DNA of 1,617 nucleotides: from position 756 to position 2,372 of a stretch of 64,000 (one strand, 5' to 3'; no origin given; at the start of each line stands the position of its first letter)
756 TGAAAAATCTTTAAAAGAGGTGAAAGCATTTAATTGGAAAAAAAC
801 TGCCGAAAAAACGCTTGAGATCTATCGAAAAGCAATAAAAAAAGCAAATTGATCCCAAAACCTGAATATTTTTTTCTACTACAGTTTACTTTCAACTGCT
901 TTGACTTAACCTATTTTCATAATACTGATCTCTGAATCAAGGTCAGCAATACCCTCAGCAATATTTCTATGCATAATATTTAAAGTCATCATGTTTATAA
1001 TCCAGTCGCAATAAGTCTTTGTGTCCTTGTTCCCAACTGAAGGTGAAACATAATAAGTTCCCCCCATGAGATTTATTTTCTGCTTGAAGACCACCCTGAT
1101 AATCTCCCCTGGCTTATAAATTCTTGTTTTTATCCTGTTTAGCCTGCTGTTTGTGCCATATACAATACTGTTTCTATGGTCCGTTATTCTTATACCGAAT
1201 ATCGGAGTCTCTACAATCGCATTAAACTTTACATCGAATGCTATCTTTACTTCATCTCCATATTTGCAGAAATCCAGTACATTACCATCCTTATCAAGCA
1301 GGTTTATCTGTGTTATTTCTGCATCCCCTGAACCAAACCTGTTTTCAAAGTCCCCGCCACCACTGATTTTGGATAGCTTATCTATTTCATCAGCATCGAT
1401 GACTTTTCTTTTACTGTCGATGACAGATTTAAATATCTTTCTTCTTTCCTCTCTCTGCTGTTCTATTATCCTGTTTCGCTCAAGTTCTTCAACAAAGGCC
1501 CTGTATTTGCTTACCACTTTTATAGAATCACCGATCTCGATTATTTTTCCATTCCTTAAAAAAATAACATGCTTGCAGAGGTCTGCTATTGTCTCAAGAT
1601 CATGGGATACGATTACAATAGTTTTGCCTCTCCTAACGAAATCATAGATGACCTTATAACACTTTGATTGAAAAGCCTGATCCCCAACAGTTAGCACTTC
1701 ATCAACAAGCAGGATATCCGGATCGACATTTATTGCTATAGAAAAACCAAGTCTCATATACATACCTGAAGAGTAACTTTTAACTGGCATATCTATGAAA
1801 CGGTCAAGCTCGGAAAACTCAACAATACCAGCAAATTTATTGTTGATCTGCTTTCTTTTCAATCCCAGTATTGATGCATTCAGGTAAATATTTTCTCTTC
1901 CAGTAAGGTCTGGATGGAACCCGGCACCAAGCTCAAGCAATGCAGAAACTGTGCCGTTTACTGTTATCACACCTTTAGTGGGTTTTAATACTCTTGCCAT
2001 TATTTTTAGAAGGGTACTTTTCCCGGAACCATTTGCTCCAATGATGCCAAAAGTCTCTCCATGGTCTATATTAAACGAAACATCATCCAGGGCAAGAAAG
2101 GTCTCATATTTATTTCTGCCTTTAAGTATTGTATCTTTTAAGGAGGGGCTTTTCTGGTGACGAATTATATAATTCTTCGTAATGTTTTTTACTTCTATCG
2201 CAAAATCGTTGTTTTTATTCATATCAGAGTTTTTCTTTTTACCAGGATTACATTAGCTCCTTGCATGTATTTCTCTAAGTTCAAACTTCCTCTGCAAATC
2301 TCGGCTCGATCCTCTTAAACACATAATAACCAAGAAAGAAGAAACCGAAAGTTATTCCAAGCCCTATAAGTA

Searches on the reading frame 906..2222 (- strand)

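Call 24: search_protein_families(library=ncbifam, proteins=[window:906-2222:-], max_evalue=0.00001)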
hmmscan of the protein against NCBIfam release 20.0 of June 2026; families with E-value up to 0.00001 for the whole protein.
window:906-2222:- (438 aa): 181 families (the best 25 are shown)
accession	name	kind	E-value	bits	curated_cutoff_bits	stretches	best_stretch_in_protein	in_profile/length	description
NF010066.0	PRK13546.1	equivalog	1.7e-68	230.9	320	1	7-275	3-263/264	teichoic acids export ABC transporter ATP-binding subunit TagH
NF010065.0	PRK13545.1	equivalog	1.3e-65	222.1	538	1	7-260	3-254/549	teichoic acids export protein ATP-binding subunit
NF050108.1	galactan_ABC_ATP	equivalog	2.3e-51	174.4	400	1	10-242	2-242/244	galactan export ABC transporter ATP-binding subunit Wzt/RfbE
TIGR01188.1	drrA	subfamily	7.3e-39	133.8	312.45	1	38-273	2-247/302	daunorubicin resistance ABC transporter, ATP-binding protein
NF010060.0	PRK13537.1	equivalog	1.9e-28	99.3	521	1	36-236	22-233/314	nodulation factor ABC transporter ATP-binding protein NodI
TIGR04521.1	ECF_ATPase_2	equivalog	2.2e-28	99.1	330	2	110-244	104-240/279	energy-coupling factor transporter ATPase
NF033858.1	ABC2_perm_RbbA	equivalog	1.9e-27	95.6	1050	2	98-271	85-257/909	ribosome-associated ATPase/putative transporter RbbA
NF010059.0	PRK13536.1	equivalog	8.5e-27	93.8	549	1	34-235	48-260/342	nodulation factor ABC transporter ATP-binding protein NodI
TIGR03740.1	galliderm_ABC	subfamily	1.2e-26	93.8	309.75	1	38-228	9-203/223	lantibiotic protection ABC transporter ATP-binding subunit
TIGR01186.1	proV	subfamily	3.7e-26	92.1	326.6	1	43-257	7-239/363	betaine/proline/choline family ABC transporter ATP-binding protein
TIGR01288.1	nodI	equivalog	1.1e-25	90.3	424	1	37-231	12-217/303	nodulation factor ABC transporter ATP-binding protein NodI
TIGR04520.1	ECF_ATPase_1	equivalog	4.7e-24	85.2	315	2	41-92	14-65/269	energy-coupling factor transporter ATPase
TIGR00968.1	3a0106s01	subfamily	2e-23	83.1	342.75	1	37-238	8-220/237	sulfate ABC transporter ATP-binding protein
TIGR03522.1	GldA_ABC_ATP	equivalog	2.5e-23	83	402.6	1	38-258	11-241/301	gliding motility-associated ABC transporter ATP-binding subunit GldA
NF040933.2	ABC_arch_GlcV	equivalog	2.7e-23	82.4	450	2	102-239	94-232/357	glucose ABC transporter ATP-binding protein GlcV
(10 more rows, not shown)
